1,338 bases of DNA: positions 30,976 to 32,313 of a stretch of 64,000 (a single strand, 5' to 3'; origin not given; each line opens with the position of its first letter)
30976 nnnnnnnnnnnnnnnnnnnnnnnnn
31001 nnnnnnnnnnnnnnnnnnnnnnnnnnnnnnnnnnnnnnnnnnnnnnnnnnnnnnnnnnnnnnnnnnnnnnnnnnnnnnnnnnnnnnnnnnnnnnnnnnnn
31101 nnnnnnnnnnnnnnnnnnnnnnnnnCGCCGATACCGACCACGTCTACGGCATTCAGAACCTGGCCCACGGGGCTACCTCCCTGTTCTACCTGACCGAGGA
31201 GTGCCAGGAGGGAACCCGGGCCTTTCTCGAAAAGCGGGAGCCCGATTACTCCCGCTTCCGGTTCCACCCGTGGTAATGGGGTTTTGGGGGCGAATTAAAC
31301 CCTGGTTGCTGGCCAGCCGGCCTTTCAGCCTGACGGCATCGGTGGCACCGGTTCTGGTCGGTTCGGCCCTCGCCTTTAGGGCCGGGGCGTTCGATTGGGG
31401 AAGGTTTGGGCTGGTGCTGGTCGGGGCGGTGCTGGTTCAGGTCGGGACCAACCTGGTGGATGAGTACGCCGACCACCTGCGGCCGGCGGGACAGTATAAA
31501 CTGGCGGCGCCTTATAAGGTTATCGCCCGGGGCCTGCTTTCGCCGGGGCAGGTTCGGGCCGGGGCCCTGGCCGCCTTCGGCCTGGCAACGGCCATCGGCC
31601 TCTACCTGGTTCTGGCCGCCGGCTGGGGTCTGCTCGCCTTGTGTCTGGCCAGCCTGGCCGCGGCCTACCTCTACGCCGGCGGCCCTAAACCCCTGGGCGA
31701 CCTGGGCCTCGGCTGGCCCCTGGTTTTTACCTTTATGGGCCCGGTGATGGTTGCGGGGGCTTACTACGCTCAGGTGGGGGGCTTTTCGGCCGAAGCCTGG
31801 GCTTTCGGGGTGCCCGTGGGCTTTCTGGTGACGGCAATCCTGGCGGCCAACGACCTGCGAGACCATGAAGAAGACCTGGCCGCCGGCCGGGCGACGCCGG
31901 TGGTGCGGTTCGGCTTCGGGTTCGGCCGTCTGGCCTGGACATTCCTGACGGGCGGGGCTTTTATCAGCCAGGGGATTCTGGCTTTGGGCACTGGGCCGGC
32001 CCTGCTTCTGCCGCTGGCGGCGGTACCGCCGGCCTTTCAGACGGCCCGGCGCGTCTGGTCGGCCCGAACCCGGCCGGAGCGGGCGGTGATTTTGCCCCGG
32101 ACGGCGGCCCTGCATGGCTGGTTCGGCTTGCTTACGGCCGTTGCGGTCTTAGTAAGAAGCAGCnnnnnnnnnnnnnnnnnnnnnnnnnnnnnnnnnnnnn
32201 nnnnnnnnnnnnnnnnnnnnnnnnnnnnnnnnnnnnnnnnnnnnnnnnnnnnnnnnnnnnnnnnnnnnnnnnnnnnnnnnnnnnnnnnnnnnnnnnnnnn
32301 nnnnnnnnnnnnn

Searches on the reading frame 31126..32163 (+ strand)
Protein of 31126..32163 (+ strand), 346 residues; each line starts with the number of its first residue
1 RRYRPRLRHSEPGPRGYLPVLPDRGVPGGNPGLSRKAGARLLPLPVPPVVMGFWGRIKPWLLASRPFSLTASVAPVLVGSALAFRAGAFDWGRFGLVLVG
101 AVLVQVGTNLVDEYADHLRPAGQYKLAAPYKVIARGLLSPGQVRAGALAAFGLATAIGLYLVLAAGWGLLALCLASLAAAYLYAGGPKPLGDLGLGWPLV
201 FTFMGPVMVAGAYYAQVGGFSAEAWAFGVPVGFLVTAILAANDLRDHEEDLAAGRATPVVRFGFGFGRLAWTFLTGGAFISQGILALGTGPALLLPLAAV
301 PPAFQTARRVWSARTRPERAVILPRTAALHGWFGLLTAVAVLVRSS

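Call 59: search_protein_families(library=pfam, proteins=[window:31126-32163:+], max_evalue=0.01)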
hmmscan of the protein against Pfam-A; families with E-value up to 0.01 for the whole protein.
window:31126-32163:+ (346 aa): 1 family
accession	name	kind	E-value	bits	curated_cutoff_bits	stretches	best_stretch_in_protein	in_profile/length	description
PF01040.23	UbiA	-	8.6e-26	91.2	34.2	1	73-317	2-238/250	UbiA prenyltransferase family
